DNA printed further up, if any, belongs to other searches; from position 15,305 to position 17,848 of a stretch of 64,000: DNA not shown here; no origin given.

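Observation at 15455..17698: HdrL-type HdrA paralog with an inserted GltD-like NAD(P)H-binding domain adjacent to a canonical HdrA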

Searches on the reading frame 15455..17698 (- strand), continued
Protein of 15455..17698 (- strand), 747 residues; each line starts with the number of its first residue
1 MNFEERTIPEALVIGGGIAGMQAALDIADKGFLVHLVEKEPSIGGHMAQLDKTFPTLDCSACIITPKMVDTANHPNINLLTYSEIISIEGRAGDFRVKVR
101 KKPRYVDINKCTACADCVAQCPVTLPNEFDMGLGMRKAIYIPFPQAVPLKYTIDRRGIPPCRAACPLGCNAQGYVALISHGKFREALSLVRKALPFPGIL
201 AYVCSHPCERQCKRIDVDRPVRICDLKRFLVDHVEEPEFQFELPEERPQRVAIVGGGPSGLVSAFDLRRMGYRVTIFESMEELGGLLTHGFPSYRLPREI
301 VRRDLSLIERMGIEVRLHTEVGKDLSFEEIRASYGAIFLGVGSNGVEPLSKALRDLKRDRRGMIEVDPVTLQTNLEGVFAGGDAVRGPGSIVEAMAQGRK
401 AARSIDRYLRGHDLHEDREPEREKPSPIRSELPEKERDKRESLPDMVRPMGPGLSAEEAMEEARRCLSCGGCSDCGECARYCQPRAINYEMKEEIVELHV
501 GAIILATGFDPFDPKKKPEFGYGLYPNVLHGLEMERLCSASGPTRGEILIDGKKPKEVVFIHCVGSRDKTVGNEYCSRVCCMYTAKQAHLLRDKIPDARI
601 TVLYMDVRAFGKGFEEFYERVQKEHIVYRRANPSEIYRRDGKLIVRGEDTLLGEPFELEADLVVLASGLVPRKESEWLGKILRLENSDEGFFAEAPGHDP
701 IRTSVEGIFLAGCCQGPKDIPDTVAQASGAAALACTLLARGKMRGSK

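Call 6: search_protein_families(library=ncbifam, proteins=[window:15455-17698:-], max_evalue=0.00001)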
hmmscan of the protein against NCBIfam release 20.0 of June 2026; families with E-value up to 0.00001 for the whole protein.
window:15455-17698:- (747 aa): 78 families (the best 25 are shown)
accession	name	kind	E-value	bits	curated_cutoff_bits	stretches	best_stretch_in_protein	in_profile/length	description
NF040770.1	hetero_SS_HdrA2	exception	3.2e-172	574.5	1100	2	470-744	288-566/777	CoB-CoM heterodisulfide reductase HdrA2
NF041778.1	hetero_SS_HdrA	equivalog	1.1e-122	410.4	1400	2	465-742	294-574/771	ferredoxin:CoB-CoM heterodisulfide reductase subunit HdrA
NF041891.1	hdrA_Methbact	equivalog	3e-122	409.3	1300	2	471-736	286-554/762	ferredoxin:CoB-CoM heterodisulfide reductase subunit HdrA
NF009410.0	PRK12771.1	subfamily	2.9e-103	346.4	516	2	154-344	43-234/566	NAD(P)-binding protein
NF045663.1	diclust_near_Sec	equivalog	4.6e-78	263.1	530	1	158-483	17-319/759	pyridine nucleotide-disulfide oxidoreductase/dicluster-binding protein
NF009454.0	PRK12814.1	equivalog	8.9e-74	249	916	2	159-344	102-289/657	putative NADPH-dependent glutamate synthase small subunit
NF010590.0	PRK13984.1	equivalog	5.5e-59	199.9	946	2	161-343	198-383/611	putative oxidoreductase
TIGR03315.1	Se_ygfK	equivalog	3.1e-57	193.8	835.3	2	158-349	444-637/1012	putative selenate reductase subunit YgfK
TIGR01316.1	gltA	equivalog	3.2e-55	187.7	471.75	2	160-343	37-228/449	NADPH-dependent glutamate synthase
NF009414.0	PRK12778.1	equivalog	1.9e-53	181.9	1103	2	159-343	337-527/752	bifunctional dihydroorotate dehydrogenase B NAD binding subunit/NADPH-dependent glutamate synthase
TIGR01318.1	gltD_gamma_fam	subfamily_domain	5.1e-53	180.3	482.95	2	157-344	46-237/467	glutamate synthase, small subunit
TIGR01317.1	GOGAT_sm_gam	subfamily_domain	4.4e-51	174.2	447.7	2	157-357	48-252/485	glutamate synthase small subunit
NF009408.0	PRK12769.1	equivalog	8.4e-40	136.5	1003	2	161-343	236-422/659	formate-dependent uric acid utilization protein AegA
NF009451.0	PRK12809.1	equivalog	1.2e-39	136.1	1154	2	161-346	219-408/639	formate-dependent uric acid utilization protein YgfT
NF009413.0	PRK12775.1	equivalog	6.2e-39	133.5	1895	2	159-344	339-528/1006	putative trifunctional 2-polyprenylphenol hydroxylase/glutamate synthase subunit beta/ferritin domain-containing protein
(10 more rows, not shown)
